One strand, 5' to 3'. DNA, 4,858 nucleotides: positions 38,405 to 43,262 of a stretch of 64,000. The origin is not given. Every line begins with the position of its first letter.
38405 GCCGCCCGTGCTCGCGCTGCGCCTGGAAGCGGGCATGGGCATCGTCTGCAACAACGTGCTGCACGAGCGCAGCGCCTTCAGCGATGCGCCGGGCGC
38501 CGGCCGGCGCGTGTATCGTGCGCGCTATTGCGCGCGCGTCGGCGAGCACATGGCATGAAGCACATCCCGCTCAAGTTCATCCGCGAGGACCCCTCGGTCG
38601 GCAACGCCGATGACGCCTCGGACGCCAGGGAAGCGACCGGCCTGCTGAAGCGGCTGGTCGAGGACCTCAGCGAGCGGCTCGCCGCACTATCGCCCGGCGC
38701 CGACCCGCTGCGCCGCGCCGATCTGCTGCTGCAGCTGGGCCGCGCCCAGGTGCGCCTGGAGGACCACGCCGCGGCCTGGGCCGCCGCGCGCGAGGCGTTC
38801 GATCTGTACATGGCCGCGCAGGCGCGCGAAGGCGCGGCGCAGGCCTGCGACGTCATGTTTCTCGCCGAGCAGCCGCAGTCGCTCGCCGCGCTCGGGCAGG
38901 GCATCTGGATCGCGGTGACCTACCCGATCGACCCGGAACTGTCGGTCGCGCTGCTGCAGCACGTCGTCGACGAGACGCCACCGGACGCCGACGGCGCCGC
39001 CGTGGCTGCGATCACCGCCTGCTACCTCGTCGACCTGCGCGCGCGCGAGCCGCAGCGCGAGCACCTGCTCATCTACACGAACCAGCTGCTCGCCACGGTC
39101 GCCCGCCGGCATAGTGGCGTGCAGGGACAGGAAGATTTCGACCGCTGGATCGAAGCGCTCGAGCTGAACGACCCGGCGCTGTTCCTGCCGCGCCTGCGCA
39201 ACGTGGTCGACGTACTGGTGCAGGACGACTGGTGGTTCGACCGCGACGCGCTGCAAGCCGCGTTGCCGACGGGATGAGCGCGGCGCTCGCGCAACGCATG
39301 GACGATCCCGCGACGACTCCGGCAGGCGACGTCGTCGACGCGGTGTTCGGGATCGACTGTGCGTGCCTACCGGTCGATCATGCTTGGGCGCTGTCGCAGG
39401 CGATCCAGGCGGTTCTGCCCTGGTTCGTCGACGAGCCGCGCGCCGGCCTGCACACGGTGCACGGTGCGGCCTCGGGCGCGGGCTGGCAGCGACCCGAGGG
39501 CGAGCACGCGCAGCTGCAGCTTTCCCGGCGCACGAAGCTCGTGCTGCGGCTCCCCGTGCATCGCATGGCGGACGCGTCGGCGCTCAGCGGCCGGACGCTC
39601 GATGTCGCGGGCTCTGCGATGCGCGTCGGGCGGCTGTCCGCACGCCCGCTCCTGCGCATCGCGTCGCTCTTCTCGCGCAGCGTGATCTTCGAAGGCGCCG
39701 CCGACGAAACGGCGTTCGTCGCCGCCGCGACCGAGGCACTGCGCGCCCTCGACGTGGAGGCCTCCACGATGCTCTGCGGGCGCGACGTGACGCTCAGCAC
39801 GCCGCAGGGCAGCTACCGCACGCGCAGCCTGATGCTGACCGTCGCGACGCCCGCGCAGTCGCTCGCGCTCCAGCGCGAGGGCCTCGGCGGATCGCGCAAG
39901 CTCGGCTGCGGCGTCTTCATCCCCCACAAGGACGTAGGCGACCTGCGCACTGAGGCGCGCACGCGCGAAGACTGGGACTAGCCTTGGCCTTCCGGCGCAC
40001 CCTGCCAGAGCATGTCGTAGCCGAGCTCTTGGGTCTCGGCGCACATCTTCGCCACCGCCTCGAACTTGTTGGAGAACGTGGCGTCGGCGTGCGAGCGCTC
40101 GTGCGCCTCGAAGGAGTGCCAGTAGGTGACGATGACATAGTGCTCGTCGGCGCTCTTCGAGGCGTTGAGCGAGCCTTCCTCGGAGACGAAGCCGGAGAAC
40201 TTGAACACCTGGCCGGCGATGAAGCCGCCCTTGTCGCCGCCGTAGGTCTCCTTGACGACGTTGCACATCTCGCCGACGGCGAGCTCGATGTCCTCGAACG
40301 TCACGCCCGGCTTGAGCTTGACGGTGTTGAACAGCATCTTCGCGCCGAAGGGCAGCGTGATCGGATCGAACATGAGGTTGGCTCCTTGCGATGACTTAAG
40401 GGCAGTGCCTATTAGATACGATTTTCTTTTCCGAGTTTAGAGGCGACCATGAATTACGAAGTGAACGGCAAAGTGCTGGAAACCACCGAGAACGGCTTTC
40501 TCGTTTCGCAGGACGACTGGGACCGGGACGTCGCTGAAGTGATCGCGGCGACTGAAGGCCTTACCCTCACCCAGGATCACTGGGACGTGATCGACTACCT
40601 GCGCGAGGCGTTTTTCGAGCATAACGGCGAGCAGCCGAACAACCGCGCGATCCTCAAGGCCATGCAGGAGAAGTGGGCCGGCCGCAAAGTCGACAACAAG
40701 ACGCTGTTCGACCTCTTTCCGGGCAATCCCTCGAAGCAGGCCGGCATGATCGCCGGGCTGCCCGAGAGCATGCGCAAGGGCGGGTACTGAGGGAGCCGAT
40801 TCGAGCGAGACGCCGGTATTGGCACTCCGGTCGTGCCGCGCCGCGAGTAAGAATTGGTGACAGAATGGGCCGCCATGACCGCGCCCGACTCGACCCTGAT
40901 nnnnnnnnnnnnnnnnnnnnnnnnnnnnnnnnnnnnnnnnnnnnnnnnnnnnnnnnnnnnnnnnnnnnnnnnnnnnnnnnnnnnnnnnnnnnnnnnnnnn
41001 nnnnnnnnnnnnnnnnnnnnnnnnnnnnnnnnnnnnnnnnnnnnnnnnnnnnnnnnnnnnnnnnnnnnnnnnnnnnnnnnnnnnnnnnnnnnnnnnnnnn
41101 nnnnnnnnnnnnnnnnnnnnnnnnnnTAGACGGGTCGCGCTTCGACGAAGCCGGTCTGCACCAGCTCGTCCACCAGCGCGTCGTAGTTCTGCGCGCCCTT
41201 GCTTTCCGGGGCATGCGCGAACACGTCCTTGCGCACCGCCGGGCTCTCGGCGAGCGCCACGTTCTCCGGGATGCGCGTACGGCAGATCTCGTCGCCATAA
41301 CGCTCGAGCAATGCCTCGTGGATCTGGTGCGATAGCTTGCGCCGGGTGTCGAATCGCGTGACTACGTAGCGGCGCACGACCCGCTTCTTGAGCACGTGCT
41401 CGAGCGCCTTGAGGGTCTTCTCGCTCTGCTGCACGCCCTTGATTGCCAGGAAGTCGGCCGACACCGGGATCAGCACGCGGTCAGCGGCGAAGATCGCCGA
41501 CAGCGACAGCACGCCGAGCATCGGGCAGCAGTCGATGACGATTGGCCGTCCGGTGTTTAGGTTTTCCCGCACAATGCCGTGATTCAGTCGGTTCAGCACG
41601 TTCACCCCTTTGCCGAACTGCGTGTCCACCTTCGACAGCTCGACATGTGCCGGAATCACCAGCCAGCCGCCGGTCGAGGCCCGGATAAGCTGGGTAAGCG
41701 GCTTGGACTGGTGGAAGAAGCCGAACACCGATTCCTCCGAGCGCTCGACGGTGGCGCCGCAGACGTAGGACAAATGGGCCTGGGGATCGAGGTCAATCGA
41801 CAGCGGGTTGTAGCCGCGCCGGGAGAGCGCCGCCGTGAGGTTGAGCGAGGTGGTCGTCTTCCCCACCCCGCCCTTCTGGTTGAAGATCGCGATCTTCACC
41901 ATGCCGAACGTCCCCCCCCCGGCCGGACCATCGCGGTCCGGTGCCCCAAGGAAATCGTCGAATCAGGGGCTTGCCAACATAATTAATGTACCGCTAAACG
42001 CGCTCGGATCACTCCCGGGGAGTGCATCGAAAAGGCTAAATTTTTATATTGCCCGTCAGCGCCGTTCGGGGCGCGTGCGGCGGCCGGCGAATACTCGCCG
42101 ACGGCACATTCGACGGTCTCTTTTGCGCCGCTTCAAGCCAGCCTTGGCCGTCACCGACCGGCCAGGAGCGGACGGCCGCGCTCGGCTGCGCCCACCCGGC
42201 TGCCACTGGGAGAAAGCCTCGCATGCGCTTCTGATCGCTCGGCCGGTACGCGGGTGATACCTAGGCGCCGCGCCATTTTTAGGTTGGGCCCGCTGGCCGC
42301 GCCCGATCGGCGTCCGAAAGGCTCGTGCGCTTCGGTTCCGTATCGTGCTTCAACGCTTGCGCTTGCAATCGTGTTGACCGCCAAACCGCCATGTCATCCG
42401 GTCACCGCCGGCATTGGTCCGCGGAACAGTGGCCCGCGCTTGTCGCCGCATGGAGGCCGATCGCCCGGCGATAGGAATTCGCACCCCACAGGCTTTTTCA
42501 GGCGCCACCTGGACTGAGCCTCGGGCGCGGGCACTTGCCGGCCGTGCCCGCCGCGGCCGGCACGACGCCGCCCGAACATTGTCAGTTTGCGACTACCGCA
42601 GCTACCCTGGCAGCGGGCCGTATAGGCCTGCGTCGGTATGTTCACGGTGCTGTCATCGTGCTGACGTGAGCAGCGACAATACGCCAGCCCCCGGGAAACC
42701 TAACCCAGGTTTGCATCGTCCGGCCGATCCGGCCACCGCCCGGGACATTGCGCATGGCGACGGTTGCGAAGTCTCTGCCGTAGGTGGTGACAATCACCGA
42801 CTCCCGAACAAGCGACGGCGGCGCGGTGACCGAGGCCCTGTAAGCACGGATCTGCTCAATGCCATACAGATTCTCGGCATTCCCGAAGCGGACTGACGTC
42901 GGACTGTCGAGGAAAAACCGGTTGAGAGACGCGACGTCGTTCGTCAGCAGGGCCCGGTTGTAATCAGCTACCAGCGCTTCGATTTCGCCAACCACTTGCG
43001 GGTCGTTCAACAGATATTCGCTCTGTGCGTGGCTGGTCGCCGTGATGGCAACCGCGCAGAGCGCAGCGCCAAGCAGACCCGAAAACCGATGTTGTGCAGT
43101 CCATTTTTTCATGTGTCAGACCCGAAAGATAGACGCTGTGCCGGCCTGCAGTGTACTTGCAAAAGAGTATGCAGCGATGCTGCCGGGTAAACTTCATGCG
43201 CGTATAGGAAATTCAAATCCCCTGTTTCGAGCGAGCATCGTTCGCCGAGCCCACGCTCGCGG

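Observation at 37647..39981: Orphan Cas6/Cmx6-like protein coupled to a TauD-family dioxygenase and an unknown helical protein, head-to-head with dsrA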

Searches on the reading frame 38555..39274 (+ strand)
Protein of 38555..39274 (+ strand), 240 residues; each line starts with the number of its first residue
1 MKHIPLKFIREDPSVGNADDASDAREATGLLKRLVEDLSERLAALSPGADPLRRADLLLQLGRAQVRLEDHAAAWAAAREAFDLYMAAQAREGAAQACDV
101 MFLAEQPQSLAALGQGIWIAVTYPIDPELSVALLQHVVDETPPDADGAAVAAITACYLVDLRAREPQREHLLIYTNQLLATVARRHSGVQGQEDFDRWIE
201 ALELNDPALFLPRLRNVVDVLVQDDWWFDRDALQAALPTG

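Call 3: search_protein_families(library=pfam, proteins=[window:38555-39274:+], max_evalue=1)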
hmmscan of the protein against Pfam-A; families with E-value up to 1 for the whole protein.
window:38555-39274:+ (240 aa): 0 families

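Call 4: search_protein_families(library=ncbifam, proteins=[window:38555-39274:+], max_evalue=1)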
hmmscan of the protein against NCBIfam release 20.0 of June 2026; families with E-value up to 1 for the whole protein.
window:38555-39274:+ (240 aa): 0 families

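Call 12: find_homologous_proteins(query=window:38555-39274:+, max_evalue=0.001)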
Query window:38555-39274:+ (240 aa): 3484 proteins with E <= 0.001 among 8000 candidates; the best 120 are listed.
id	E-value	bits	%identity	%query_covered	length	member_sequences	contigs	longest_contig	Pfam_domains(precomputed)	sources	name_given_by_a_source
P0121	4.8e-144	496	96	99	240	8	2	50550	-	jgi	-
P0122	8.2e-127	440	84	100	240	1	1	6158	-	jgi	jgi:hypothetical protein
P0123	1.2e-126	439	84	100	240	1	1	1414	-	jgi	-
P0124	1.2e-126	439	84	99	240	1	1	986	-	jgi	-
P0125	2.0e-126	438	83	100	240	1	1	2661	-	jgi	jgi:hypothetical protein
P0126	2.1e-126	438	83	100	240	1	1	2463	-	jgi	jgi:hypothetical protein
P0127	2.4e-126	438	84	100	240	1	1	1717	-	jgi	-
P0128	2.5e-126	438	84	100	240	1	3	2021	-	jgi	-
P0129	2.5e-126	438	83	100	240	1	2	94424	-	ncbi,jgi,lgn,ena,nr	ncbi:MAG: hypothetical protein AMJ64_05470 [Betaproteobacteria bacterium SG8_39]|nr:MAG: hypothetica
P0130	3.7e-126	438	84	100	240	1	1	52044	-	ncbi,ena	-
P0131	5.4e-126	437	83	100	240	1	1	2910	-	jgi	-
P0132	5.6e-126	437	84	100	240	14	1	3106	-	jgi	jgi:hypothetical protein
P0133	6.4e-126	437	83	100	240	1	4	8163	-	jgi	-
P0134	7.1e-126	437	84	100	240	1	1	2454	-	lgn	-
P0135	8.8e-126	436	84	99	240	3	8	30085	-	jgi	-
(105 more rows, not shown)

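Call 46: search_solved_structures(query=A3, max_evalue=10, show_alignments=1)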
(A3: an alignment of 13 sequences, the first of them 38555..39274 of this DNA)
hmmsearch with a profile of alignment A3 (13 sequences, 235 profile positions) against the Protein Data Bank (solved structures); distinct sequences matched with E-value up to 10: 3.
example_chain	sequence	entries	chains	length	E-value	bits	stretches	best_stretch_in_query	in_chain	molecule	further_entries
5ey5_B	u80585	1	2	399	1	12.4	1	130-179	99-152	LBCA-b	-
4zry_B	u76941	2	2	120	7.5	9.5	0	8-57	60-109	Keratin, type II cytoskeletal 1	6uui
7sq5_A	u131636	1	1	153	7.7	9.5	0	28-70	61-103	Designed trefoil knot protein, variant 3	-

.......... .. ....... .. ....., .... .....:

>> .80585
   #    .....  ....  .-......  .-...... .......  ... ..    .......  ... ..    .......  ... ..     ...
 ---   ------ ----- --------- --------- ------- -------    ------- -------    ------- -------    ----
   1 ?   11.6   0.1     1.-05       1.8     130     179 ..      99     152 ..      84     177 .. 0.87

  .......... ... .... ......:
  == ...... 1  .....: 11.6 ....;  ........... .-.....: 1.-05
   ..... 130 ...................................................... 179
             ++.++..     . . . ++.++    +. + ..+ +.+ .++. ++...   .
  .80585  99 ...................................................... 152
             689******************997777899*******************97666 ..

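Call 57: find_homologous_proteins(query=A3, max_evalue=0.001)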
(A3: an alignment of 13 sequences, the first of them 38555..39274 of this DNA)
Query A3 (13 sequences) (240 aa, profile of the alignment): 5076 proteins with E <= 0.001 among 8000 candidates; the best 120 are listed.
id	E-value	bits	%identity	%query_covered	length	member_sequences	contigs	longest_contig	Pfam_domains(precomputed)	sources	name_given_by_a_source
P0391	4.5e-113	395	62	98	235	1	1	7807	-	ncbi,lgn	ncbi:MAG: hypothetical protein ACM3NI_06565 [Bacteroidota bacterium]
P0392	1.2e-112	393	62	98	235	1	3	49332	-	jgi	jgi:hypothetical protein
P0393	3.3e-112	392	64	98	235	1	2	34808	-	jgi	jgi:hypothetical protein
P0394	4.3e-112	392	63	98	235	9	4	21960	-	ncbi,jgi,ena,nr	ncbi:MAG TPA: hypothetical protein VEI74_15310 [Candidatus Methylomirabilis sp.]|nr:hypothetical pro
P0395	5.9e-112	391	61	98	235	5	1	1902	-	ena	-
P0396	9.0e-112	391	60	98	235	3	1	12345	-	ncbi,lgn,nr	ncbi:MAG: hypothetical protein HY081_10500 [Gammaproteobacteria bacterium]|nr:hypothetical protein [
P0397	9.7e-112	391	79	99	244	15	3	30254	-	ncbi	-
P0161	1.2e-111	390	82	100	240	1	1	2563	-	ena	-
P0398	1.4e-111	390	61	98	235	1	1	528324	-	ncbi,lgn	-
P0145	1.6e-111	390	83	100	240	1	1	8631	-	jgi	jgi:hypothetical protein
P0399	2.2e-111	389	66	98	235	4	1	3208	-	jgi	jgi:hypothetical protein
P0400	2.3e-111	389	78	100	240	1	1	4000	-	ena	-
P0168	2.6e-111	389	83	99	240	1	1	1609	-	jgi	jgi:hypothetical protein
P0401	2.9e-111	389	79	100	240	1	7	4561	-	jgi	jgi:ribosomal protein S18 acetylase RimI-like enzyme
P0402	3.1e-111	389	80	100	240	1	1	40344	-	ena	-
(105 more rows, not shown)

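Call 65: predict_structure(alignment_id=A4)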
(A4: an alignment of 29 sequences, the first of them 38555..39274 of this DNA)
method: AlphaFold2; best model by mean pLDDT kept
length: 240 residues; sequences in the alignment: 29
mean_pLDDT: 76.8   pTM: 0.73
mean pLDDT of the five models: 76.8, 74.3, 70.6, 70.2, 60.7
residues with pLDDT >= 90: 57; 70-90: 123; 50-70: 34; < 50: 26
segments of 3 or more residues with pLDDT < 50: 1-20
pLDDT, mean of each block of 10 residues (from residue 1): 33 38 67 94 84 95 93 92 91 89 68 78 85 85 77 88 88 88 72 76 76 76 55 56
secondary structure, 60 per line:
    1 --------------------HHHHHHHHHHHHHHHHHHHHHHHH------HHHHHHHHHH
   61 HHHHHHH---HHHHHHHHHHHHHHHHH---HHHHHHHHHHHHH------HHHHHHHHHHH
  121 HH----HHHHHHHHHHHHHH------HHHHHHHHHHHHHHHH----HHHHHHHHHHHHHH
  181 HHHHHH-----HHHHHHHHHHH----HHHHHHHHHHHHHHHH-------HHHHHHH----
elements in order: H21-44 H51-67 H71-87 H91-103 H110-122 H127-140 H147-162 H167-186 H192-202 H207-222 H230-236

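Call 72: fold_search(model_id=the predicted structure, library=pdb)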
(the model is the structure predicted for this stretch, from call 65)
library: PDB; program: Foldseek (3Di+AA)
matches with E <= 10: 1068; with E <= 0.001: 0
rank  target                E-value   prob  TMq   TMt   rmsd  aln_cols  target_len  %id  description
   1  7ep7_A                4.6e-02  1.00  0.41  0.32  13.1       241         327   15  The complex structure of Gpsm2 and Whirlin (released 2022-05-04)
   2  5a7d_F                5.5e-02  1.00  0.52  0.38  11.3       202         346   16  Tetrameric assembly of LGN with Inscuteable (released 2016-08-03)
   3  8g9k_A                5.7e-02  0.77  0.19  0.22  12.4       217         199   21  Geometrically programmable nanomaterial construction using regularized protein building blocks (released 2024-03-13)
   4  5a7d_C                6.6e-02  1.00  0.52  0.38  11.0       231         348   16  Tetrameric assembly of LGN with Inscuteable (released 2016-08-03)
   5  4r7s                  6.6e-02  0.82  0.23  0.22  15.5       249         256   15  Crystal structure of a tetratricopeptide repeat protein (PARMER_03812) from Parabacteroides merdae ATCC 43184 at 2.39 A  (released 2014-10-01)
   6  5a7d_H                9.3e-02  1.00  0.51  0.37  11.6       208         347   15  Tetrameric assembly of LGN with Inscuteable (released 2016-08-03)
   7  3ro2_A                9.3e-02  0.99  0.41  0.32  13.1       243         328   15  Structures of the LGN/NuMA complex (released 2012-03-07)
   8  5a7d_B                1.1e-01  1.00  0.53  0.38  10.7       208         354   17  Tetrameric assembly of LGN with Inscuteable (released 2016-08-03)
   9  6e9z_A                1.1e-01  0.72  0.25  0.26  11.5       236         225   15  DHF119 filament (released 2018-11-21)
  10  5a7d_E                1.1e-01  1.00  0.55  0.39  12.0       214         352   16  Tetrameric assembly of LGN with Inscuteable (released 2016-08-03)
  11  5cwq                  1.1e-01  0.75  0.26  0.27  15.3       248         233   14  Crystal structure of de novo designed helical repeat protein DHR81 (released 2015-12-16)
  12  4wnd_A                1.2e-01  1.00  0.45  0.35  15.7       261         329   13  Crystal structure of the TPR domain of LGN in complex with Frmpd4/Preso1 at 1.5 Angstrom resolution (released 2015-09-16)
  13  7v6q_H                1.2e-01  0.97  0.30  0.36  14.3       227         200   13  Crystal structure of sNASP-ASF1A-H3.1-H4 complex (released 2021-12-29)
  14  8fiq_A                1.3e-01  0.91  0.27  0.34  12.8       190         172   14  Multi-state design of two-state switchable hinge proteins (released 2023-08-16)
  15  4wng_A                1.4e-01  0.98  0.41  0.32  16.3       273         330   15  Crystal structure of the TPR domain of LGN in complex with Frmpd4/Preso1 at 2.1 Angstrom resolution (released 2015-09-16)
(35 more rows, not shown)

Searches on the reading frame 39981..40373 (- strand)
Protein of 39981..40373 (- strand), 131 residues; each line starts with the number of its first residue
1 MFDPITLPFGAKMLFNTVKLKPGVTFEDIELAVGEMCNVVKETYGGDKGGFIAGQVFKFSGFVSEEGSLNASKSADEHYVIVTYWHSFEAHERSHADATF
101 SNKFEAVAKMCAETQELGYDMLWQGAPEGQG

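Call 15: search_protein_families(library=pfam, proteins=[window:39981-40373:-], max_evalue=0.01)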
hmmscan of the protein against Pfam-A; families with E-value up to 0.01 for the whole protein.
window:39981-40373:- (131 aa): 0 families

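Call 89: search_protein_families(library=ncbifam, proteins=[window:39981-40373:-], max_evalue=0.001)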
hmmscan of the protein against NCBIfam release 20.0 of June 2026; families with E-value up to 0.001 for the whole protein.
window:39981-40373:- (131 aa): 0 families

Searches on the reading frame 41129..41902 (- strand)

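Call 15: search_protein_families(library=pfam, proteins=[window:41129-41902:-], max_evalue=0.01)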
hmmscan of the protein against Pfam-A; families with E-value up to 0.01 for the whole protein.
window:41129-41902:- (258 aa): 8 families
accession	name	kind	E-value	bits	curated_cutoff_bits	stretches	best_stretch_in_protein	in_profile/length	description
PF13614.12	AAA_31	-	4.2e-35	121.7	27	1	3-173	3-173/177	AAA domain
PF01656.29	CbiA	-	3.5e-21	75.9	25.4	1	4-223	1-121/125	CobQ/CobB/MinD/ParA nucleotide binding domain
PF00142.24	Fer4_NifH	-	5e-07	29.9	25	1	3-43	2-41/271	4Fe-4S iron sulfur cluster binding proteins, NifH/frxC family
PF09140.17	MipZ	-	4.7e-06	26.5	20.7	1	4-40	3-39/262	ATPase MipZ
PF02374.21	ArsA_ATPase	-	1e-05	25.4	24.3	1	3-47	2-46/305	Anion-transporting ATPase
PF10609.15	ParA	-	1.3e-05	25.2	27.1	1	3-39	5-41/246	NUBPL iron-transfer P-loop NTPase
PF06564.18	CBP_BcsQ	-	0.00021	21.3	21.3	0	2-45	2-45/234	Cellulose biosynthesis protein BcsQ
PF16575.11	CLP1_P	-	0.0041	17.4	26.6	0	12-44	4-37/188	mRNA cleavage and polyadenylation factor CLP1 P-loop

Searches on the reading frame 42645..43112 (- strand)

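Call 60: search_protein_families(library=pfam, proteins=[window:42645-43112:-], max_evalue=0.01)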
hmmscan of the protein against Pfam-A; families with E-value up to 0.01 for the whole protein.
window:42645-43112:- (156 aa): 5 families
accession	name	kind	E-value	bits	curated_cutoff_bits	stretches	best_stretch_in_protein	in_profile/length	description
PF11533.15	AtzH-like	-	6.7e-41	139.4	27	1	35-154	3-124/126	AtzH-like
PF14534.12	DUF4440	-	7.1e-08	33.3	25.2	1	44-145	1-107/107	Domain of unknown function (DUF4440)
PF13474.12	SnoaL_3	-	0.00046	21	22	1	44-153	1-119/121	SnoaL-like domain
PF13577.12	SnoaL_4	-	0.0023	18.4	24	0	43-146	8-123/126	SnoaL-like domain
PF12893.14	Lumazine_bd_2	-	0.0075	17.5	22.1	0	42-148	4-113/116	Putative lumazine-binding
